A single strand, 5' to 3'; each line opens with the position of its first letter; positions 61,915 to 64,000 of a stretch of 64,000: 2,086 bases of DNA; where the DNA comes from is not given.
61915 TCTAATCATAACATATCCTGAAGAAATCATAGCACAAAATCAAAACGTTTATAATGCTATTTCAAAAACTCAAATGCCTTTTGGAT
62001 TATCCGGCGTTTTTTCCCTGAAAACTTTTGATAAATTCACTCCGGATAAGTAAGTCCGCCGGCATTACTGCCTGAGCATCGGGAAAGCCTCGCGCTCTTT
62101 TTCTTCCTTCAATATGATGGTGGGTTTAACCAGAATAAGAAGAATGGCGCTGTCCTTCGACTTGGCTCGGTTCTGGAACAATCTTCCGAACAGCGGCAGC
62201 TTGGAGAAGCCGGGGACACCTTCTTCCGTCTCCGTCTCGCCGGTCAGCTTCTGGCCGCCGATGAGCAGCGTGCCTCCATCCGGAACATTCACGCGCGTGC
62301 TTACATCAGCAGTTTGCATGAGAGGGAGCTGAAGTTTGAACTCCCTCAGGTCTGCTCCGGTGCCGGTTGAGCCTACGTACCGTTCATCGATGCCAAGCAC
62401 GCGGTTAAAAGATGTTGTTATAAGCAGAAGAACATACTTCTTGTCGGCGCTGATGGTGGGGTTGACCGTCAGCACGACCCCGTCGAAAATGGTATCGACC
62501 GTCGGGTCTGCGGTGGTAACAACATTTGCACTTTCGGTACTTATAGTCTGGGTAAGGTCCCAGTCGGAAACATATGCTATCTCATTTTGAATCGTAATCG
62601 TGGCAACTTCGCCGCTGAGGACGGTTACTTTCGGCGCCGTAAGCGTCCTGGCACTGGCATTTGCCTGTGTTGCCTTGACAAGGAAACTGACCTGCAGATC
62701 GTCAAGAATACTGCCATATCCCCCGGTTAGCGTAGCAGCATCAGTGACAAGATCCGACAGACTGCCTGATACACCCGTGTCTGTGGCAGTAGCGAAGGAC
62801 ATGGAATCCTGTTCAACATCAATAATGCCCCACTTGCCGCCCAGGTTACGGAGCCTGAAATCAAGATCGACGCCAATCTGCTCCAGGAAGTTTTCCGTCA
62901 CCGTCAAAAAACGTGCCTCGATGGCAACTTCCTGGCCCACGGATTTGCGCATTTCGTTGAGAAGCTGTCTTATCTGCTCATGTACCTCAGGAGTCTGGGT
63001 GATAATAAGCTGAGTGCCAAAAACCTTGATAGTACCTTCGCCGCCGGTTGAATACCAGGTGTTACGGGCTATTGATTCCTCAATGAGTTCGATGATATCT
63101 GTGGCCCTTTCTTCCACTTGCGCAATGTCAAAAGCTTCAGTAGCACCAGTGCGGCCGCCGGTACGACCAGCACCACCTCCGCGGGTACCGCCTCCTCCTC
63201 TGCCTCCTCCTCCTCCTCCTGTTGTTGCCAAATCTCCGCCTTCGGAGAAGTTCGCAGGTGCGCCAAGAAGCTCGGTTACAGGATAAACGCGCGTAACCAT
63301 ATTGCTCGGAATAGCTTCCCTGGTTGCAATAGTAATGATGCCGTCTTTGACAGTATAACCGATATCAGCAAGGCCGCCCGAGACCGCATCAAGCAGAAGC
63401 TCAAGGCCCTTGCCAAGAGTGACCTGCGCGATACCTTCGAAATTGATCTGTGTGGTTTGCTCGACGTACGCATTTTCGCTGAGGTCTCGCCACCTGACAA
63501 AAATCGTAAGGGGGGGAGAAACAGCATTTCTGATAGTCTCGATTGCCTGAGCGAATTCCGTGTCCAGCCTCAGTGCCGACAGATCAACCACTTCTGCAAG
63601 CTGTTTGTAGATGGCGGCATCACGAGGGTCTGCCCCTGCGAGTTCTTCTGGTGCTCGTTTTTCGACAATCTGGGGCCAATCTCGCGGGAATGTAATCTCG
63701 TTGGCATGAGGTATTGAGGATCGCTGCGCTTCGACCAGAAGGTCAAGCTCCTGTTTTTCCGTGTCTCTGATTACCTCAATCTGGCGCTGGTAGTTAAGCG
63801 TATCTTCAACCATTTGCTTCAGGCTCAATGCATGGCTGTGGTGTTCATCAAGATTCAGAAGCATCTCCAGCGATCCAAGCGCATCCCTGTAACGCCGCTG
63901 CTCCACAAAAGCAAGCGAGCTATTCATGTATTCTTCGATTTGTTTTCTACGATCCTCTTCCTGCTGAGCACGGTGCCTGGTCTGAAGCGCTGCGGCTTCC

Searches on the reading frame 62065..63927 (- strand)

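Call 29: search_protein_families(library=pfam, proteins=[window:62065-63927:-], max_evalue=0.001)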
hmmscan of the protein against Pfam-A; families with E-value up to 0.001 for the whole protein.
window:62065-63927:- (620 aa): 1 family
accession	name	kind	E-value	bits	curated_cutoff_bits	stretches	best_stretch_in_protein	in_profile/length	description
PF00263.26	Secretin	-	4.3e-26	91.9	27.5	1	419-605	1-168/169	Bacterial type II and III secretion system protein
